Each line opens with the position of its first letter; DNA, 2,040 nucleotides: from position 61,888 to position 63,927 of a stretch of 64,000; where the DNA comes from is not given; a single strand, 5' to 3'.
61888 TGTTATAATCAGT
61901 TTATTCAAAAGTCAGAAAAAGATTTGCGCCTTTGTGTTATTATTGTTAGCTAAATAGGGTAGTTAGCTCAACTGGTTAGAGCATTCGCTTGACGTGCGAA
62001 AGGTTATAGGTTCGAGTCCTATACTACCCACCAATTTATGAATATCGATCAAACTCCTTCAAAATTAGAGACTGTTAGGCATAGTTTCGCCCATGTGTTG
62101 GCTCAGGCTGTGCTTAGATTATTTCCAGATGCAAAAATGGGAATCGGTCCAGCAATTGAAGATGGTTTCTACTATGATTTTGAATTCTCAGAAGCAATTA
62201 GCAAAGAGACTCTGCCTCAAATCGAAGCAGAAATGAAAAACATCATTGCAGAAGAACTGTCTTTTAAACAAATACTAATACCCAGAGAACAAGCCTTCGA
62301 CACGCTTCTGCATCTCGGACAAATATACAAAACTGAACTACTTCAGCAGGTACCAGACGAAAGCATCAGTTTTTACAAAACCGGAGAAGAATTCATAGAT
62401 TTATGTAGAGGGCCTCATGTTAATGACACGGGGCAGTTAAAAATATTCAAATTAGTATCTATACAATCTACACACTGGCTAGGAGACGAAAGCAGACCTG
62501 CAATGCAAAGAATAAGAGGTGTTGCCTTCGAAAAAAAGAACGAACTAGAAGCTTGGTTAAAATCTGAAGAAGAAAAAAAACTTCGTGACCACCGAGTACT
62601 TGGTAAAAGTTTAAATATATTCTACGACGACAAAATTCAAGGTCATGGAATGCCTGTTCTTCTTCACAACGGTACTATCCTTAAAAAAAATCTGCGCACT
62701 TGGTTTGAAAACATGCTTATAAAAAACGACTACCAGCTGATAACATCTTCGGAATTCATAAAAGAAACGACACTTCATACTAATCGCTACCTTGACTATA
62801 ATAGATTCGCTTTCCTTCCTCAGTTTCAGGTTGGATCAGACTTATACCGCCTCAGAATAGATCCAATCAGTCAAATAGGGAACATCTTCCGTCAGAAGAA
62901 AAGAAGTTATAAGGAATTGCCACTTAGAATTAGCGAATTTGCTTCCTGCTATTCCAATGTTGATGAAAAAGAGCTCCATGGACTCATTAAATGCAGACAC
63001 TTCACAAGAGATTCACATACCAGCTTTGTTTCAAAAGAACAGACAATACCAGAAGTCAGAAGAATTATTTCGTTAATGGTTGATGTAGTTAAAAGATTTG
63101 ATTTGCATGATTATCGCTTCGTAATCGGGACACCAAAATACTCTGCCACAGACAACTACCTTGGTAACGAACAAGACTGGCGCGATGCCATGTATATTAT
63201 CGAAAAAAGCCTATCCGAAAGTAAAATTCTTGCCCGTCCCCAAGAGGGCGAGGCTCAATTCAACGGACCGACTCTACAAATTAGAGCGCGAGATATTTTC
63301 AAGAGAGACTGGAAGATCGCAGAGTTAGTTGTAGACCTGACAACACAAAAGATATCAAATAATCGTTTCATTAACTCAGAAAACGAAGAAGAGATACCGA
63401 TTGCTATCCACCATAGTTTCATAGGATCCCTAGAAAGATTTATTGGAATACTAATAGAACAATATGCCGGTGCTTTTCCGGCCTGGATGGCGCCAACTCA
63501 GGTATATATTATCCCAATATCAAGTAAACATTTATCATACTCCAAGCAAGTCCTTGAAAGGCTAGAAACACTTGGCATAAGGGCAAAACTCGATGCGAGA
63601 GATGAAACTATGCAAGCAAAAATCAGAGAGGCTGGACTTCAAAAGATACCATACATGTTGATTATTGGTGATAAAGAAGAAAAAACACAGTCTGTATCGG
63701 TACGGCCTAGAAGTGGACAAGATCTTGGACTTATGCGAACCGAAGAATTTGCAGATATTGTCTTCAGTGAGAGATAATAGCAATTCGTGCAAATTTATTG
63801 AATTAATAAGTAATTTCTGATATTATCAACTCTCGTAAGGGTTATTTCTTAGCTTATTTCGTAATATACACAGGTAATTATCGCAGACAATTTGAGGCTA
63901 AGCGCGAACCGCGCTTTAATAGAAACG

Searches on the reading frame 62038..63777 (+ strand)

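Call 19: search_protein_families(library=pfam, proteins=[window:62038-63777:+], max_evalue=0.001)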
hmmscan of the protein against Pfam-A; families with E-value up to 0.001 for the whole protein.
window:62038-63777:+ (579 aa): 3 families
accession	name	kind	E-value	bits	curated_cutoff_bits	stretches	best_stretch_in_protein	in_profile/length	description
PF03129.25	HGTP_anticodon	-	7e-22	77.8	21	1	488-575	1-91/94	Anticodon binding domain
PF00587.30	tRNA-synt_2b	-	1.8e-17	64.4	29.3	1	278-476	19-179/179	tRNA synthetase class II core domain (G, H, P, S and T)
PF07973.19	tRNA_SAD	-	1e-11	45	24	1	110-159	1-43/44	Threonyl and Alanyl tRNA synthetase second additional domain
